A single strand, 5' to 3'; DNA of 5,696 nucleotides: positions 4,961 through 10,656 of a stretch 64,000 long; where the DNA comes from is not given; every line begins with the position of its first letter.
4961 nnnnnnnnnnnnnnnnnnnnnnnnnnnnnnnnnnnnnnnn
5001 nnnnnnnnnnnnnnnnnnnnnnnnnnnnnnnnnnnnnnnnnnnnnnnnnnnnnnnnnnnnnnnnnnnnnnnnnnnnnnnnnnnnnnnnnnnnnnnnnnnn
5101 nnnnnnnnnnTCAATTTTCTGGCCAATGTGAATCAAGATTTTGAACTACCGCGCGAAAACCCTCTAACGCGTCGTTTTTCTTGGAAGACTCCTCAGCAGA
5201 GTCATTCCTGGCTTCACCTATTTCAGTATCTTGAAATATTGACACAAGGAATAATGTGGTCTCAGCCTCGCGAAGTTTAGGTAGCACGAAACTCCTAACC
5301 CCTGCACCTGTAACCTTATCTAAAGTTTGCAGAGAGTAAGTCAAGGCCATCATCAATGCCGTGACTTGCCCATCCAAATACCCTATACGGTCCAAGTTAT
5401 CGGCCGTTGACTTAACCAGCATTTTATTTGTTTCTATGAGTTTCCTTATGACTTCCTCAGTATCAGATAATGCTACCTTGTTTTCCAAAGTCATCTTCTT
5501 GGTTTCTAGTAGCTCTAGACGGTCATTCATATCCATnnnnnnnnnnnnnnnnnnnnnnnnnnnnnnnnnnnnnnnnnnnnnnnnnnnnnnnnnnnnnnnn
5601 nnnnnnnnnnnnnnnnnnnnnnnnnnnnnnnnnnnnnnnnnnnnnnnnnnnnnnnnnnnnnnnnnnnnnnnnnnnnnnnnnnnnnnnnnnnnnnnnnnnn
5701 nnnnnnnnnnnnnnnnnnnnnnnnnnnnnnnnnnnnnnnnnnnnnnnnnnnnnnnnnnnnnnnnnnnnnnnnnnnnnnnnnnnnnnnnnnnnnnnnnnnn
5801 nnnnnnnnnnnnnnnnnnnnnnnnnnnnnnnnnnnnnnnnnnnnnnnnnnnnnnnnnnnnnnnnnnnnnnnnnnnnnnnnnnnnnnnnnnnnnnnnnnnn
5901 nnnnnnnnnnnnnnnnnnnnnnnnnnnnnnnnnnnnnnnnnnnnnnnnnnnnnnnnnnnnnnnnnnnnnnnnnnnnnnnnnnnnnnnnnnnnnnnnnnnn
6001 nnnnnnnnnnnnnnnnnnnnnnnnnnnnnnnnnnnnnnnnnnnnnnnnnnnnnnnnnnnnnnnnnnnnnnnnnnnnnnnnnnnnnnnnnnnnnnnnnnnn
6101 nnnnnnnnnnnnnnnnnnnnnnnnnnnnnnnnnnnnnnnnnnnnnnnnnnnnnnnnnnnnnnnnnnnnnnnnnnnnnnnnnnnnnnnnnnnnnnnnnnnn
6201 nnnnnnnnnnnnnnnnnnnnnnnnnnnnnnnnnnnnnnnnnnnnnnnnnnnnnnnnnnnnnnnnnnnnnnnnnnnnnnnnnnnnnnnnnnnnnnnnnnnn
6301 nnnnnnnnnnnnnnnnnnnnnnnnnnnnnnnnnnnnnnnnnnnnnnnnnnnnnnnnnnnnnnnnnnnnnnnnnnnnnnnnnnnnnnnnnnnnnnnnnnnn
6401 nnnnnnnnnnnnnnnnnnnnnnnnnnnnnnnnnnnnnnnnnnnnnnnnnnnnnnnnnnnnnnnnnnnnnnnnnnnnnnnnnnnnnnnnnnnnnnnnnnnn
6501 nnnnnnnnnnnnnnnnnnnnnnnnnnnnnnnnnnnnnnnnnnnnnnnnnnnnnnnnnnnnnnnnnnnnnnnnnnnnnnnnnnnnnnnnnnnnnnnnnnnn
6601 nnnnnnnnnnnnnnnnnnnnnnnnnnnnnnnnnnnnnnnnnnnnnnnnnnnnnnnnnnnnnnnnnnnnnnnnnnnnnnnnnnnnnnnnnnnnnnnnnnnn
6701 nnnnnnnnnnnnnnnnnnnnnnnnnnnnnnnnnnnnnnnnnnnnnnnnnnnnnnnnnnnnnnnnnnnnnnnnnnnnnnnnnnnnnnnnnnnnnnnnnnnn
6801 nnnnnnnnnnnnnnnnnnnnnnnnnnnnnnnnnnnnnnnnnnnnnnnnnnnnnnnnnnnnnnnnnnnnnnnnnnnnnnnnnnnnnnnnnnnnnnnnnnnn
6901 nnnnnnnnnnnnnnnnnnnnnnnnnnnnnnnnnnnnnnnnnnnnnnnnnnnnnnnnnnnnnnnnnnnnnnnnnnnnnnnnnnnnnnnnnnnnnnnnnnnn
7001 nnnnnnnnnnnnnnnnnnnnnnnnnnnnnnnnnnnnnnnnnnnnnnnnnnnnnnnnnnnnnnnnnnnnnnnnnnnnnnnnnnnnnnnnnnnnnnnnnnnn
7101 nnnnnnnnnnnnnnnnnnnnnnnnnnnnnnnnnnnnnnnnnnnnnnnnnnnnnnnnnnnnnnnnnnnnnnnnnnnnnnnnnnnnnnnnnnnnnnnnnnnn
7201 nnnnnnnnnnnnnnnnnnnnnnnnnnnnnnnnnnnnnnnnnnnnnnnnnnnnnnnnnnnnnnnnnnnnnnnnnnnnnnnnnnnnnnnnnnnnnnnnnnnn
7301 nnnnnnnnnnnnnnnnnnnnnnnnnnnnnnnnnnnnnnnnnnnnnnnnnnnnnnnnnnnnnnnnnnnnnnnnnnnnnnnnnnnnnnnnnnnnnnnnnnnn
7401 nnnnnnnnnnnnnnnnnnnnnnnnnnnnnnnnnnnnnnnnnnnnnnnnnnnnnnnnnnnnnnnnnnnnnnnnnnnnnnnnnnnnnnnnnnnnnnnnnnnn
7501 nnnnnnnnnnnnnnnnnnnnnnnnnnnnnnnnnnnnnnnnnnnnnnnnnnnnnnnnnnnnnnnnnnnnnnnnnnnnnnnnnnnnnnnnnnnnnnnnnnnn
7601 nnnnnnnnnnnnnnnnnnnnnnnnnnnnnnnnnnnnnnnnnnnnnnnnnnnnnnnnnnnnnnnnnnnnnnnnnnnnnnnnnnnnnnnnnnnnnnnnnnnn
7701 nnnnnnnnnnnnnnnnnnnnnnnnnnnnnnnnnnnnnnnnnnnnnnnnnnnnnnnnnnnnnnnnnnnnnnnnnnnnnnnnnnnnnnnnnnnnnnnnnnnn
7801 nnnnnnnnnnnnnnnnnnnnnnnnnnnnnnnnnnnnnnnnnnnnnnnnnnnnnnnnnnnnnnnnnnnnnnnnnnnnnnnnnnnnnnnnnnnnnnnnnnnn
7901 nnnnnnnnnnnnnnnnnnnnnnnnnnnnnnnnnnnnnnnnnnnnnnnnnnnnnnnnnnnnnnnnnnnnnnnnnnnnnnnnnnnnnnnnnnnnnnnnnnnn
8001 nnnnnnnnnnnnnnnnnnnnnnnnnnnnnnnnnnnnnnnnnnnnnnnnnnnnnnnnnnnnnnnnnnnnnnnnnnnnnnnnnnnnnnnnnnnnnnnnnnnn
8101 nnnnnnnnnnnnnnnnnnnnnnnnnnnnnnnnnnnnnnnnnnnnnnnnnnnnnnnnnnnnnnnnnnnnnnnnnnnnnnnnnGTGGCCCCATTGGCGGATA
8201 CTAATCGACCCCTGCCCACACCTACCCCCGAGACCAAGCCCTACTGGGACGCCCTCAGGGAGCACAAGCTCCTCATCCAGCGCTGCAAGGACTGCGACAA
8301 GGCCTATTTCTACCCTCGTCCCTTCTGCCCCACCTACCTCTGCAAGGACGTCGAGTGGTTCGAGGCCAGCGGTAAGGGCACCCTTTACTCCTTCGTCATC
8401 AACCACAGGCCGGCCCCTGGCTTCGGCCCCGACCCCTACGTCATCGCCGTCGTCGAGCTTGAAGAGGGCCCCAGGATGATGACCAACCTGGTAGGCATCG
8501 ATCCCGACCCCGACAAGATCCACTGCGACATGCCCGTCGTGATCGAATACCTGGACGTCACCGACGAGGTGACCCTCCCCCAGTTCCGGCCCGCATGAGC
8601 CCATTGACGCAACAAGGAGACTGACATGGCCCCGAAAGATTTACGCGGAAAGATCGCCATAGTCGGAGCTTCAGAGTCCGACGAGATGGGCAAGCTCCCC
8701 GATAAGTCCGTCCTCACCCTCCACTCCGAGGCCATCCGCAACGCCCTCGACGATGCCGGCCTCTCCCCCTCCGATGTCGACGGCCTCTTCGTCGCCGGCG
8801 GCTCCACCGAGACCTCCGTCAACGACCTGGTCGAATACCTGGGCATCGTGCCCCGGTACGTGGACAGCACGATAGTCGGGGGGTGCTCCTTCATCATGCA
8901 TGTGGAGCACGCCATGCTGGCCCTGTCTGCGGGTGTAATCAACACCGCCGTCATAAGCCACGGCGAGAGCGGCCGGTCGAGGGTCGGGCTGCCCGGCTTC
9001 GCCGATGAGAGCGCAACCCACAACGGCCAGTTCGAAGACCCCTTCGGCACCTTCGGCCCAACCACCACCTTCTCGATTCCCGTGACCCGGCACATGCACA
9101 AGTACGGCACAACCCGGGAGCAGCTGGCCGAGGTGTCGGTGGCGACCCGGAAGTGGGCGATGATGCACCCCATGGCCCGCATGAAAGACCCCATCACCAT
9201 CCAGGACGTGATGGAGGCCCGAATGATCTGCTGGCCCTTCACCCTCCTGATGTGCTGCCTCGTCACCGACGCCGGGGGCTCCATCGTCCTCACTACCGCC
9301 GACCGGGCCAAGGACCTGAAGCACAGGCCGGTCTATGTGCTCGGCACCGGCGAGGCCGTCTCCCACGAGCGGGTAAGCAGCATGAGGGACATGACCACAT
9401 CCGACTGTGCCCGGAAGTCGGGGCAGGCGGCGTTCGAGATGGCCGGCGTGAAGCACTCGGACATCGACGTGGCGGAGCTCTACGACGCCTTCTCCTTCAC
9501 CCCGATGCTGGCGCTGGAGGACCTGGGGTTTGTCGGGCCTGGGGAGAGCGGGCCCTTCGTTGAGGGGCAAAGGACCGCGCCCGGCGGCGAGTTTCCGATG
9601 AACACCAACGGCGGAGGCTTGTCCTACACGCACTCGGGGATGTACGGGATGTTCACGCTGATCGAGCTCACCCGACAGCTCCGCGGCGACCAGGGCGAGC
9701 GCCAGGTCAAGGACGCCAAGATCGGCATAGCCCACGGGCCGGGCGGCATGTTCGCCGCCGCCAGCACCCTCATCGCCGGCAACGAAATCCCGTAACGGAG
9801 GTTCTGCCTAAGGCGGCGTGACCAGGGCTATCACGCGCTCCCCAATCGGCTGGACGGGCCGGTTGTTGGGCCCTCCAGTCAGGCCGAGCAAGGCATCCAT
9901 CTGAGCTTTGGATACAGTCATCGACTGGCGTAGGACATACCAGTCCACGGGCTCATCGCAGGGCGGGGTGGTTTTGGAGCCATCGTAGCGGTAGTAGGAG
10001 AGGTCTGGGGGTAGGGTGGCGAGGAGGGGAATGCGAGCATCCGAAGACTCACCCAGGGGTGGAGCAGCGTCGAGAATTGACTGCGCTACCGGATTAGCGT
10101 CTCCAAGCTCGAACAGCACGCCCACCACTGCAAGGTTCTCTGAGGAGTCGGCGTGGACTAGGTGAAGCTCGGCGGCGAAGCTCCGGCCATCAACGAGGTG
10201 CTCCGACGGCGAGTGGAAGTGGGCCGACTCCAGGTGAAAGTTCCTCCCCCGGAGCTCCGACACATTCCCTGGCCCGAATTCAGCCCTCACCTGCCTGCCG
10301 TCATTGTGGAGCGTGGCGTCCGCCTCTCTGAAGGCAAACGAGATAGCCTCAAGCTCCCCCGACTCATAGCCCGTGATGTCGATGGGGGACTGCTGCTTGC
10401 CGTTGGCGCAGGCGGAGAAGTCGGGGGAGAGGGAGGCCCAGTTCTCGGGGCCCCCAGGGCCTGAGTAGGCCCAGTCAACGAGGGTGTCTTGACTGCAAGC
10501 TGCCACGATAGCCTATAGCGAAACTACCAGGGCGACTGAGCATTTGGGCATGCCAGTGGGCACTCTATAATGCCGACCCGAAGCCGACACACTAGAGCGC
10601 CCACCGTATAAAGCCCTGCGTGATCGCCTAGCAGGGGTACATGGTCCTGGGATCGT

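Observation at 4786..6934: Low-GC three-gene cassette: DNA methyltransferase-HNH nuclease fusion, coiled-coil protein and tail-anchored membrane protein (candidate uncharacterised defence-like module)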

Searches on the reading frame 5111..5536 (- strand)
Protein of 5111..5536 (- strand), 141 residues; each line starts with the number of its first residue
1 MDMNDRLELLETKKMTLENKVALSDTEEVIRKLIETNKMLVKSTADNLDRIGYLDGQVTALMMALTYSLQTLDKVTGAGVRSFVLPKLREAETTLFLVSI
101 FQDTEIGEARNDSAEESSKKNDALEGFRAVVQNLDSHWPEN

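Call 3: search_protein_families(library=pfam, proteins=[window:5111-5536:-], max_evalue=1)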
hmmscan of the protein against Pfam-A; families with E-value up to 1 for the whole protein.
window:5111-5536:- (141 aa): 2 families
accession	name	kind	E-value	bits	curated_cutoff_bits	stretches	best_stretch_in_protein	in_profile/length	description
PF18988.5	DUF5721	-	0.012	15.8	25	1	53-105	93-145/149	Family of unknown function (DUF5721)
PF02316.22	HTH_Tnp_Mu_1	-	0.24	12.2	23.3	1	4-64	69-128/134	Mu DNA-binding domain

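Call 4: search_protein_families(library=padloc, proteins=[window:5111-5536:-], max_evalue=1)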
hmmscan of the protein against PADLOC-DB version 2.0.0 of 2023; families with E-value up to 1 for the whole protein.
window:5111-5536:- (141 aa): 0 families

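Call 5: search_protein_families(library=ncbifam, proteins=[window:5111-5536:-], max_evalue=1)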
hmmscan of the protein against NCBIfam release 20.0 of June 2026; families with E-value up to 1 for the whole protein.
window:5111-5536:- (141 aa): 0 families

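Call 9: find_homologous_proteins(query=window:5111-5536:-, max_evalue=0.01)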
Query window:5111-5536:-: 19 candidates shared short words with the query, none scored E <= 0.01.

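Call 31: search_protein_representatives(protein=window:5111-5536:-)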
Query: 141 residues. Proteins with E-value up to 0.001 (for the whole library): 1; up to 1e-10: 1; up to 1e-30: 0. The best 1 are listed.
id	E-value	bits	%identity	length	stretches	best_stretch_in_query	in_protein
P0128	2.7e-19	86.0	45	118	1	1-107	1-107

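Call 34: find_encoding_contigs(protein=P0128, flank=6000, max_places=4)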
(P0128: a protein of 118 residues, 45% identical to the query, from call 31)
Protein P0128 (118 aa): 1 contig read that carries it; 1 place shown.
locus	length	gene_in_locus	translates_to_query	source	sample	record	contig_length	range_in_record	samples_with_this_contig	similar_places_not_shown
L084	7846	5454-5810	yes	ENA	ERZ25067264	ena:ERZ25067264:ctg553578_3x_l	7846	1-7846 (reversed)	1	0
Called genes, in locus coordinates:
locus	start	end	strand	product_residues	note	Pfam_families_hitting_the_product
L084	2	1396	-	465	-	?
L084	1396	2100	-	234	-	PF13549:ATP-grasp_5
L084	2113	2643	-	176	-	-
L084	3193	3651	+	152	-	-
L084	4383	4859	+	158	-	PF04471:Mrr_cat, PF22722:NA-iREase1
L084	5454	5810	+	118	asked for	-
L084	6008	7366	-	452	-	PF11376:DUF3179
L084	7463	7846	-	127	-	?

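Call 60: predict_structure(alignment_id=A3)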
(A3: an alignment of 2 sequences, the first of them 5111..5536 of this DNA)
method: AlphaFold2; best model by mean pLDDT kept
length: 141 residues; sequences in the alignment: 2
mean_pLDDT: 56.4   pTM: 0.38
mean pLDDT of the five models: 56.4, 50.7, 48.8, 44.8, 44.3
residues with pLDDT >= 90: 0; 70-90: 0; 50-70: 120; < 50: 21
segments of 3 or more residues with pLDDT < 50: 103-112, 139-141
pLDDT, mean of each block of 10 residues (from residue 1): 55 57 52 58 56 52 60 56 58 60 48 58 64 56 35
secondary structure, 60 per line:
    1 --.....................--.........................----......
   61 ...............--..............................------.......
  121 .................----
elements in order: H3-23 H26-50 H55-75 H78-107 H114-137

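Call 75: list_cluster_members(proteins=[P0001, P0121, window:5111-5536:-])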
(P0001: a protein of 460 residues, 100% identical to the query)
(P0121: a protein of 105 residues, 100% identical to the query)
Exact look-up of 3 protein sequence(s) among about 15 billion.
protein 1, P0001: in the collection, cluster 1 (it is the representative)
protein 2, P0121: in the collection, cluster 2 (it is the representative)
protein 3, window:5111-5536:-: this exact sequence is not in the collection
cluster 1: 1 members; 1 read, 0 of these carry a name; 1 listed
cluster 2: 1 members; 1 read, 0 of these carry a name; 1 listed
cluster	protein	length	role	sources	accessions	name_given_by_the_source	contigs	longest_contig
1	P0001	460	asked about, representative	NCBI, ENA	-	-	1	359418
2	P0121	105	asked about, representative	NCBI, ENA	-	-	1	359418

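Call 88: search_protein_families(library=phrogs, proteins=[window:5111-5536:-, P0128], max_evalue=0.01)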
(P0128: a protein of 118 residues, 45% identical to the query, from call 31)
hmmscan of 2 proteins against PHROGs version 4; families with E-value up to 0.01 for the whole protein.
window:5111-5536:- (141 aa): 0 families

P0128 (118 aa): 0 families

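Call 94: search_protein_families(library=pfam, proteins=[L084:4230-4859:+], max_evalue=0.0001)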
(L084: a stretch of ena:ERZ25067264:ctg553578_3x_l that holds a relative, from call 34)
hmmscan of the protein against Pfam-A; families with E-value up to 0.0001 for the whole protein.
L084:4230-4859:+ (209 aa): 3 families
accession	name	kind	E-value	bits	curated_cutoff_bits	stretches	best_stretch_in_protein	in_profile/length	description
PF01555.25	N6_N4_Mtase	-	1.4e-13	51.8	26.7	1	7-50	174-217/221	DNA methylase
PF04471.18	Mrr_cat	-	3.2e-09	37.3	21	1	87-168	5-88/115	Restriction endonuclease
PF22722.2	NA-iREase1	-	2.9e-07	30.9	27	1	107-165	19-76/106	NACHT-associated inactive Restriction Endonuclease 1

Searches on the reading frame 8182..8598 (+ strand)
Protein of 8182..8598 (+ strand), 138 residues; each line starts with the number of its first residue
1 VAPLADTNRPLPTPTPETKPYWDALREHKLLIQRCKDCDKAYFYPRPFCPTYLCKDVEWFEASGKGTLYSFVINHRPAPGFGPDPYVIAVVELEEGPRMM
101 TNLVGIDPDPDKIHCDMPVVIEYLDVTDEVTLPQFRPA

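Call 94: search_protein_families(library=pfam, proteins=[window:8182-8598:+], max_evalue=0.0001)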
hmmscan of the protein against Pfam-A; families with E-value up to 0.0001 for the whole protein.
window:8182-8598:+ (138 aa): 2 families
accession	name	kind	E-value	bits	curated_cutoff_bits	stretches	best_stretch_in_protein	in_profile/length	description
PF01796.24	OB_ChsH2_C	-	2.4e-22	79.1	27.1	1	59-121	1-62/65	ChsH2, C-terminal OB-fold domain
PF12172.15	zf-ChsH2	-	5.2e-14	52.2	23.2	1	22-51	1-30/37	ChsH2, rubredoxin-like zinc ribbon domain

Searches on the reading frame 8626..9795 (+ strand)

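Call 94: search_protein_families(library=pfam, proteins=[window:8626-9795:+], max_evalue=0.0001)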
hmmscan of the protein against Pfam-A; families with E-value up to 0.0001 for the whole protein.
window:8626-9795:+ (389 aa): 2 families
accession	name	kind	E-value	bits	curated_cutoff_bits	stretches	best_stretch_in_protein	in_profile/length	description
PF22691.2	Thiolase_C_1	-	1.1e-61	207.2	28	1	242-385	1-143/144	Thiolase C-terminal domain-like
PF02803.24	Thiolase_C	-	2.8e-06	27.4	27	0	267-371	29-116/123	Thiolase, C-terminal domain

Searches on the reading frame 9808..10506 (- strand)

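Call 94: search_protein_families(library=pfam, proteins=[window:9808-10506:-], max_evalue=0.0001)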
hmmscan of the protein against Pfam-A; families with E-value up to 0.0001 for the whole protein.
window:9808-10506:- (232 aa): 1 family
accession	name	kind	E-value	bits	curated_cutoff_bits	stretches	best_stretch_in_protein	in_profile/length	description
PF00194.26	Carb_anhydrase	-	5.4e-36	124.9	27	1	19-227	2-251/254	Eukaryotic-type carbonic anhydrase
